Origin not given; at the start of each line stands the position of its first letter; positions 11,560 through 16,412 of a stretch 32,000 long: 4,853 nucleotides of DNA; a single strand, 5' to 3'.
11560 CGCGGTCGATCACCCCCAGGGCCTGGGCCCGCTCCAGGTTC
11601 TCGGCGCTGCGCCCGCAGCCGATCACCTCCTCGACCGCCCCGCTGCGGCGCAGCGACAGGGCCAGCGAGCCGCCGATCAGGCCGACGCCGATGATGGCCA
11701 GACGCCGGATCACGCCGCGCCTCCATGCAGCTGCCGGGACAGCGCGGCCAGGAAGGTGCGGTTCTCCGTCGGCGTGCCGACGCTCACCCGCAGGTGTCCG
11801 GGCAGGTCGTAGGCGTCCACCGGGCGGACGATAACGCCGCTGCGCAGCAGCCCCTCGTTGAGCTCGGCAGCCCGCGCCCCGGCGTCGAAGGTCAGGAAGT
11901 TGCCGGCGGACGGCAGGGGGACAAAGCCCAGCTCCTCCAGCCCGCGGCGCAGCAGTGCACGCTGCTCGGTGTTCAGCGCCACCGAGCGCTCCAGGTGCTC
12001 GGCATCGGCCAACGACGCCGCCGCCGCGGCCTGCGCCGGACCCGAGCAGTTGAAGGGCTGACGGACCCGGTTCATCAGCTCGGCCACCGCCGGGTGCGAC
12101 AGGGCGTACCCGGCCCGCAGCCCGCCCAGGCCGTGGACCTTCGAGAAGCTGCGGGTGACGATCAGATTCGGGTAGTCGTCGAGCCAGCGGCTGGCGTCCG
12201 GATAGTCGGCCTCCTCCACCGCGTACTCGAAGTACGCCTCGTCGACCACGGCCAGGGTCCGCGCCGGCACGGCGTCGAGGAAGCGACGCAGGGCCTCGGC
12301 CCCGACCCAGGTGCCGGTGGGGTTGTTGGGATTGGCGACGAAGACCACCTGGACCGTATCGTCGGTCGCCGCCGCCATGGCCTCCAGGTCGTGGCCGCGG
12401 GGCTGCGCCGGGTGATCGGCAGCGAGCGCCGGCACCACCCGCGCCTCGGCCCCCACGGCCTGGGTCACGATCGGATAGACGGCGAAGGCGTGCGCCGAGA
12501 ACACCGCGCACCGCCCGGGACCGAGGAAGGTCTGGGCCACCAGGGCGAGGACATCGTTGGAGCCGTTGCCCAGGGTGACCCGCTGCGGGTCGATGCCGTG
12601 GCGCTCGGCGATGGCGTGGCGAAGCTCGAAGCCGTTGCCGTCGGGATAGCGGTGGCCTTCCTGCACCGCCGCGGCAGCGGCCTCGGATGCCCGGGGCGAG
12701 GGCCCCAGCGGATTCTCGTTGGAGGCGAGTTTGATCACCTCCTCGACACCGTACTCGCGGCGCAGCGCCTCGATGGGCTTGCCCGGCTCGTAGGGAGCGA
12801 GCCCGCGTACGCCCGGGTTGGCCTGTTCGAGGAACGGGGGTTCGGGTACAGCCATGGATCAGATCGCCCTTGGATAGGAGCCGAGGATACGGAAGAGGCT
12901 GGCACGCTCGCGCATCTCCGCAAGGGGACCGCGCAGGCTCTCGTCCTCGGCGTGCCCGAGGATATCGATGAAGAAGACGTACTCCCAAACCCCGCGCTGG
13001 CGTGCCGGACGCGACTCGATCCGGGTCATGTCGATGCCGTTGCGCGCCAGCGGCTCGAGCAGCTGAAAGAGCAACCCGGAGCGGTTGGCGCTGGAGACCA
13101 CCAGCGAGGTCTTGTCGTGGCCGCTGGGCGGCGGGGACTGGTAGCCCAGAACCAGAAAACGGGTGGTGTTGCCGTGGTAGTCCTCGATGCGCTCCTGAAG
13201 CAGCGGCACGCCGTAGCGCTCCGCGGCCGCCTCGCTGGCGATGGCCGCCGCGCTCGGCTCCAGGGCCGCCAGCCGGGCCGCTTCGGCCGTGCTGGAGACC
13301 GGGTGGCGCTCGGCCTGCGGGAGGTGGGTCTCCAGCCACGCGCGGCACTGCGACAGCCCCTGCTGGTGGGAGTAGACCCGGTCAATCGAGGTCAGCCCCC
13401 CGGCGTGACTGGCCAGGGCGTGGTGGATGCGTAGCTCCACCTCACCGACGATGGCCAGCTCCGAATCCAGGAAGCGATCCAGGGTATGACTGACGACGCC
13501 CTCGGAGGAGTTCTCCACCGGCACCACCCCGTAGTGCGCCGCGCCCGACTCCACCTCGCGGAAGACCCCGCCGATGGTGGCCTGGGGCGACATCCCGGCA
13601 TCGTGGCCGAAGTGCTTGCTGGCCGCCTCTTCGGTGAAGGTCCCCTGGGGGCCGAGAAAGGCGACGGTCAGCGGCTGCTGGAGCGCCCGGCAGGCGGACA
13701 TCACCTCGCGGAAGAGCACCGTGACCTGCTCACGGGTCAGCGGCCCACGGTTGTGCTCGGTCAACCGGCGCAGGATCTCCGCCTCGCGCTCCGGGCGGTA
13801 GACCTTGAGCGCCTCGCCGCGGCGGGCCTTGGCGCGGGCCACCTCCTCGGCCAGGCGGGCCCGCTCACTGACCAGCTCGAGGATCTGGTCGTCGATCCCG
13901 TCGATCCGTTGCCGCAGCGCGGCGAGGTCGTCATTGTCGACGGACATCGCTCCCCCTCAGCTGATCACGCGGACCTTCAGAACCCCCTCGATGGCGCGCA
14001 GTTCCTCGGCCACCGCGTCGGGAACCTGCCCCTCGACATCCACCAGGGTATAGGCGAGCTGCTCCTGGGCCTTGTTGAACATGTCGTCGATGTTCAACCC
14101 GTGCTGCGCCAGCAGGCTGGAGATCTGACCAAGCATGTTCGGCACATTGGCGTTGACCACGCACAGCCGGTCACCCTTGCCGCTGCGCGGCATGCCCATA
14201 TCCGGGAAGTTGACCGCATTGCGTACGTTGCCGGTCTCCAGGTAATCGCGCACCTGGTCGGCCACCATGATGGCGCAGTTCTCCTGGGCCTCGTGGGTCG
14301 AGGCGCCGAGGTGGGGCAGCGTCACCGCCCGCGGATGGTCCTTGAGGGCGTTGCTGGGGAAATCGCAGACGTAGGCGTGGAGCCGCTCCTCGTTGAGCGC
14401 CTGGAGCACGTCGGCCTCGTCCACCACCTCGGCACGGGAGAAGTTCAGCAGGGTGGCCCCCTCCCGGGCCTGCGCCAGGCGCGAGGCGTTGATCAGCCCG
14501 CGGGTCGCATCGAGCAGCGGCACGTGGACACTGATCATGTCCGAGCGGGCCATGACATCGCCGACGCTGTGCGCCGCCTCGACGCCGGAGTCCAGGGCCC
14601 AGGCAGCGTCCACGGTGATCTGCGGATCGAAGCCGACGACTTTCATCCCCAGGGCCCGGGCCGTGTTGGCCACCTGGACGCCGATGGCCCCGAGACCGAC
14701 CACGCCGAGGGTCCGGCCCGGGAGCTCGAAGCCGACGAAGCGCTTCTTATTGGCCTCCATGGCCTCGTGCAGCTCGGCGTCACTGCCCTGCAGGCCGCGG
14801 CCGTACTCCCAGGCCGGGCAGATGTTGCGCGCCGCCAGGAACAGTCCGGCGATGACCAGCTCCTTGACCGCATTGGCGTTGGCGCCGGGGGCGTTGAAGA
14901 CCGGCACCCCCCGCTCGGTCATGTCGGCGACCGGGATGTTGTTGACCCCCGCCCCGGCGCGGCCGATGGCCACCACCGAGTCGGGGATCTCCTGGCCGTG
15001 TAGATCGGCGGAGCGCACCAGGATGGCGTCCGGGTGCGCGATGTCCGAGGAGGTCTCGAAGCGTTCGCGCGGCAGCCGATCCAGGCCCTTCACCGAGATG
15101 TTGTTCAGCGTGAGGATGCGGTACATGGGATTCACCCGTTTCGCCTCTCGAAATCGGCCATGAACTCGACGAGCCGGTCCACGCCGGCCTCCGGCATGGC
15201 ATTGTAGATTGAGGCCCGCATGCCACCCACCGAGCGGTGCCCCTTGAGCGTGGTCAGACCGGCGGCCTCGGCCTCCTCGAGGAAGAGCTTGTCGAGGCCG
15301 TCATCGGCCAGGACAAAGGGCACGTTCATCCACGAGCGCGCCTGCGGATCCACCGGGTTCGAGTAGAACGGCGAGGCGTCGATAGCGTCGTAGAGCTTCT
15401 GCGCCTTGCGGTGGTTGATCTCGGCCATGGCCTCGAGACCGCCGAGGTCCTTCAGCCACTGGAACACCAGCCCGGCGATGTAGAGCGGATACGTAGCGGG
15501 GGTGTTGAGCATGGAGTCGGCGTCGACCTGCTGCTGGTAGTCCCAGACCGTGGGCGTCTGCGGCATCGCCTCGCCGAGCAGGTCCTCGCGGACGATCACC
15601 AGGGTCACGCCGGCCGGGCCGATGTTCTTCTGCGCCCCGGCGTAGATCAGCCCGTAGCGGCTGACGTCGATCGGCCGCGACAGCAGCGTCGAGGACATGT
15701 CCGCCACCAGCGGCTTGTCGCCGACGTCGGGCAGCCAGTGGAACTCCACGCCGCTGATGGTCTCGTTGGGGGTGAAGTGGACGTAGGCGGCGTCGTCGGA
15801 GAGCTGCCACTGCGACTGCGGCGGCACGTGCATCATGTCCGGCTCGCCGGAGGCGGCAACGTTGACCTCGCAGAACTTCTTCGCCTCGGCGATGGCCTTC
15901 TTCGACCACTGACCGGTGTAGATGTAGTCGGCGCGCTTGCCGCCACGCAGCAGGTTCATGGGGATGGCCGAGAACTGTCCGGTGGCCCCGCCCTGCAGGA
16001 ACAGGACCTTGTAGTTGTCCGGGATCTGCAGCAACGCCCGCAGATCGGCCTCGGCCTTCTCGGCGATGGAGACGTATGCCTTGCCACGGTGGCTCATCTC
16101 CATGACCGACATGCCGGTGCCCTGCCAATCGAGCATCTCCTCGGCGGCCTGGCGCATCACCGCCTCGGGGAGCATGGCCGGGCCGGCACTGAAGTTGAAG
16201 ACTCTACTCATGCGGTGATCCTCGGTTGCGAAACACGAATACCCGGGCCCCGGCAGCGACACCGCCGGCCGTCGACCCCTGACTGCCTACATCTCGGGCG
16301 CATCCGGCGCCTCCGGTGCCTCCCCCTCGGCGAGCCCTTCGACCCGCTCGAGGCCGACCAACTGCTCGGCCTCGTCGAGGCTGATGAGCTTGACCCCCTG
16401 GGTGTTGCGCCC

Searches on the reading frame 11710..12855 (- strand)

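Call 80: search_protein_families(library=pfam, proteins=[window:11710-12855:-], max_evalue=0.00001)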
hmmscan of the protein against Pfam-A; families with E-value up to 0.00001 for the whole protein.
window:11710-12855:- (381 aa): 1 family
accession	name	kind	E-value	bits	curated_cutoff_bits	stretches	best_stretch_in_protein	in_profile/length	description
PF00155.27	Aminotran_1_2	-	6.2e-59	200.4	19.7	1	39-372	2-361/361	Aminotransferase class I and II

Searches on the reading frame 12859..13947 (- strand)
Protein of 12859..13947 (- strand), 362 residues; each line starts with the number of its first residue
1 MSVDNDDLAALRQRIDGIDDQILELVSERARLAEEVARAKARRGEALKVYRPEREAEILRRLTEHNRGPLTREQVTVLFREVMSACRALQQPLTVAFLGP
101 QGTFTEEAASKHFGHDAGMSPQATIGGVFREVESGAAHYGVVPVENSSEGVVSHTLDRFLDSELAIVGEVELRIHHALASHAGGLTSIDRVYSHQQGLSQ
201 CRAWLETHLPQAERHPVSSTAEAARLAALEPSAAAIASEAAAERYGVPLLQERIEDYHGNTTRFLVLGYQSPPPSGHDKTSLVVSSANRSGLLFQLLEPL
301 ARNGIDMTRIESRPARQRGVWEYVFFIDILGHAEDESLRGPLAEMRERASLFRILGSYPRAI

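Call 80: search_protein_families(library=pfam, proteins=[window:12859-13947:-], max_evalue=0.00001)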
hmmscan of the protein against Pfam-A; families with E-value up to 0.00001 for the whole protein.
window:12859-13947:- (362 aa): 3 families
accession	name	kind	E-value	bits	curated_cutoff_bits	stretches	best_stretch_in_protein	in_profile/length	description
PF00800.23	PDT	-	9.6e-64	214.9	25.2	1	95-270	1-179/181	Prephenate dehydratase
PF01817.26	CM_2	-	2.9e-24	85.5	27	1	11-91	1-80/80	Chorismate mutase type II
PF01842.31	ACT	-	3.6e-10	39.9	27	1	280-339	1-58/66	ACT domain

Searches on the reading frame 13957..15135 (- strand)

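Call 80: search_protein_families(library=pfam, proteins=[window:13957-15135:-], max_evalue=0.00001)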
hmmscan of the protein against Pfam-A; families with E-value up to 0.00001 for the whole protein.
window:13957-15135:- (392 aa): 3 families
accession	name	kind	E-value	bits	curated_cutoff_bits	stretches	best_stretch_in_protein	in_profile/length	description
PF02826.25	2-Hacid_dh_C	-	7e-38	130.2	25.1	1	113-277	9-178/178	D-isomer specific 2-hydroxyacid dehydrogenase, NAD binding domain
PF00389.36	2-Hacid_dh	-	3.9e-20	72.3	24.6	1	24-309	31-134/134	D-isomer specific 2-hydroxyacid dehydrogenase, catalytic domain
PF03446.21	NAD_binding_2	-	7.9e-08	32.9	21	1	143-253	2-113/161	NAD binding domain of 6-phosphogluconate dehydrogenase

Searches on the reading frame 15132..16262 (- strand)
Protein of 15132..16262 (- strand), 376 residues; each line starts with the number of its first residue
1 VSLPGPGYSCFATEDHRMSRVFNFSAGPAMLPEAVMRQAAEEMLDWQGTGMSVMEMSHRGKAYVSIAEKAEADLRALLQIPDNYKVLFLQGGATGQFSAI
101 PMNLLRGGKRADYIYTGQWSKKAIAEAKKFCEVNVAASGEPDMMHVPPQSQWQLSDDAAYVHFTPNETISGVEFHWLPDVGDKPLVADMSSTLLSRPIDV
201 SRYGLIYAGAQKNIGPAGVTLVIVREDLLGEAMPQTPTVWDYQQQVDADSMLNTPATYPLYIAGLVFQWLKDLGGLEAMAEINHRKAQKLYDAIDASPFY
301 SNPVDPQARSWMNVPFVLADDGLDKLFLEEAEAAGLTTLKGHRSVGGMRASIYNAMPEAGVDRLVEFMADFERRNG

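Call 80: search_protein_families(library=pfam, proteins=[window:15132-16262:-], max_evalue=0.00001)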
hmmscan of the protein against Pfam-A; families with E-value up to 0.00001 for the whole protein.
window:15132-16262:- (376 aa): 1 family
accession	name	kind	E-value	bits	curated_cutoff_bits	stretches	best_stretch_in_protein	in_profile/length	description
PF00266.25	Aminotran_5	-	5.1e-53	180.8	21.5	1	21-364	1-371/371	Aminotransferase class-V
